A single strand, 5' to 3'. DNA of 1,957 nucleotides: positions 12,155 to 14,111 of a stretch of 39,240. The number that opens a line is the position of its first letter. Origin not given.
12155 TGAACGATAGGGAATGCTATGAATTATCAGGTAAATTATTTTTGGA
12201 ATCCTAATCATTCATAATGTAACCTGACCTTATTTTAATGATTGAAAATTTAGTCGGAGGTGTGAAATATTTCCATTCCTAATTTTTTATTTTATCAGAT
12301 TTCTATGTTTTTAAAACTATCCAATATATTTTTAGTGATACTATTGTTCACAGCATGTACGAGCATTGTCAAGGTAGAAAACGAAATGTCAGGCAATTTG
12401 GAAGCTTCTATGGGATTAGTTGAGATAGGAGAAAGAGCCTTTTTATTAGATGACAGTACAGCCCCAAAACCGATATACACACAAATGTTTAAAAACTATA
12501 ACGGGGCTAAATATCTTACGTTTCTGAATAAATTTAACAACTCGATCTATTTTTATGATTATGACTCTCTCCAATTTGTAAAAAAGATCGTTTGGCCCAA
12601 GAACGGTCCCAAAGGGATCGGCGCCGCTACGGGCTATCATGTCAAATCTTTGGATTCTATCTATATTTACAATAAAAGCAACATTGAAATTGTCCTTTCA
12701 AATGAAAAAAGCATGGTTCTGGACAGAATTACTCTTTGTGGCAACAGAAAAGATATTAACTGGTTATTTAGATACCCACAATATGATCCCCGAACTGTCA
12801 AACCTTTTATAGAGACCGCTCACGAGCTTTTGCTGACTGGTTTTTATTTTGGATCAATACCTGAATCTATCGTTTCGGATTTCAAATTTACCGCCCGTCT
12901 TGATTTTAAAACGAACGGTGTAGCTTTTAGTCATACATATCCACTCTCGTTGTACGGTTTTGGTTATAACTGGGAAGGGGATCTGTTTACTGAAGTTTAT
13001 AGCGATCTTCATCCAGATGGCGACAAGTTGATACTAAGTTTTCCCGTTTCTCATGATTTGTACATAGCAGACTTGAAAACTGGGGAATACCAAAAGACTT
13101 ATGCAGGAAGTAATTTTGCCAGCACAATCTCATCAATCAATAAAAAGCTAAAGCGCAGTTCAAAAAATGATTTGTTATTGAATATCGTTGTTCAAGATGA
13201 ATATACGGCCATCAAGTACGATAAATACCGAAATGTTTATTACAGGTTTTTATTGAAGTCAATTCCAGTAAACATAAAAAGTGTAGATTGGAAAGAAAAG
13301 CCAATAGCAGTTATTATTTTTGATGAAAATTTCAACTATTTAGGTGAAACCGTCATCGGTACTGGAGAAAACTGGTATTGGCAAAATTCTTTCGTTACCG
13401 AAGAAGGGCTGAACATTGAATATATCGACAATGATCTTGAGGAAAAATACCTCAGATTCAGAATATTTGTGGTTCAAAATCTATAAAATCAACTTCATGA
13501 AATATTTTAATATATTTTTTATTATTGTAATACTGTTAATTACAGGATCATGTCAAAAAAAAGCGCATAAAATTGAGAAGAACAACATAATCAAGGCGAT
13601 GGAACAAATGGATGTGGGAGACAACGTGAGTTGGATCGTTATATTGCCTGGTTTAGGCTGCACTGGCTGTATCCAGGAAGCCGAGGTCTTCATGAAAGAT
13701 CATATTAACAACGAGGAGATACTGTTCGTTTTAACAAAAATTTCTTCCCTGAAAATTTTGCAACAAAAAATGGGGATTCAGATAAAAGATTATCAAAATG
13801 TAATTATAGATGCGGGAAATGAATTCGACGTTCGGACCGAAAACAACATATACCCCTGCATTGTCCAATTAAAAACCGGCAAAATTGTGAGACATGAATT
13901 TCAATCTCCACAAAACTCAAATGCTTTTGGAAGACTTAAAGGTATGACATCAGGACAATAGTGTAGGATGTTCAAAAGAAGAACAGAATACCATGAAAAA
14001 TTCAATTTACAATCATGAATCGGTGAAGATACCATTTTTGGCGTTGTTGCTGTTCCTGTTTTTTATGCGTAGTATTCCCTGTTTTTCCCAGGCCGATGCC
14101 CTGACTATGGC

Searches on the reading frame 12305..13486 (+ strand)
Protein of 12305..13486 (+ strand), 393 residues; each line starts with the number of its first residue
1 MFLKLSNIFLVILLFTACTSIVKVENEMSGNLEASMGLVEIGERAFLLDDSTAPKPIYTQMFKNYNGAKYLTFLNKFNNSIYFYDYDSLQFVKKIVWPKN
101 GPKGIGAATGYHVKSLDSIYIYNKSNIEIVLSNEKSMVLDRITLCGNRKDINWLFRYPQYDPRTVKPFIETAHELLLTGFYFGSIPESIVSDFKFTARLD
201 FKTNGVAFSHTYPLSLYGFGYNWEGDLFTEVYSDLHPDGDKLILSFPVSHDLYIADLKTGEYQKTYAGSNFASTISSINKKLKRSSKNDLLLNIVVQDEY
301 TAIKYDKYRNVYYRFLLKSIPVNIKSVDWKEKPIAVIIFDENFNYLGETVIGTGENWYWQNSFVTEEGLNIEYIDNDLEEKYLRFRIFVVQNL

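Call 8: search_protein_families(library=pfam, proteins=[window:12305-13486:+], max_evalue=0.01)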
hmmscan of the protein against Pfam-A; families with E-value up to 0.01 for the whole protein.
window:12305-13486:+ (393 aa): 1 family
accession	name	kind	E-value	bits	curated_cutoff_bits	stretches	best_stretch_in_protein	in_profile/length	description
PF13970.12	DUF4221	-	4.2e-45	155.1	23.4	1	37-349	3-310/311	Domain of unknown function (DUF4221)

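Call 48: search_protein_families(library=ncbifam, proteins=[window:12305-13486:+], max_evalue=0.01)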
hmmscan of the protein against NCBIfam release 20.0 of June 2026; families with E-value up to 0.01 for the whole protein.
window:12305-13486:+ (393 aa): 0 families

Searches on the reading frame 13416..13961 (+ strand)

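Call 8: search_protein_families(library=pfam, proteins=[window:13416-13961:+], max_evalue=0.01)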
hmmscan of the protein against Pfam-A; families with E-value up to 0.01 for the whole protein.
window:13416-13961:+ (181 aa): 1 family
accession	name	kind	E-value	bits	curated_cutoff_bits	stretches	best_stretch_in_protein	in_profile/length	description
PF22427.2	SMMA_C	-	0.0068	16.7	26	0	91-144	13-62/78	Maltogenic amylase, C-terminal domain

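Call 48: search_protein_families(library=ncbifam, proteins=[window:13497-13961:+], max_evalue=0.01)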
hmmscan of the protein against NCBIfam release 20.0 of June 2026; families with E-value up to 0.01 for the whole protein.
window:13497-13961:+ (154 aa): 0 families

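Call 81: search_protein_families(library=pfam, proteins=[window:13497-13961:+], max_evalue=0.001)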
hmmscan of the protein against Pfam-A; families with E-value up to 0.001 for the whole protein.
window:13497-13961:+ (154 aa): 0 families
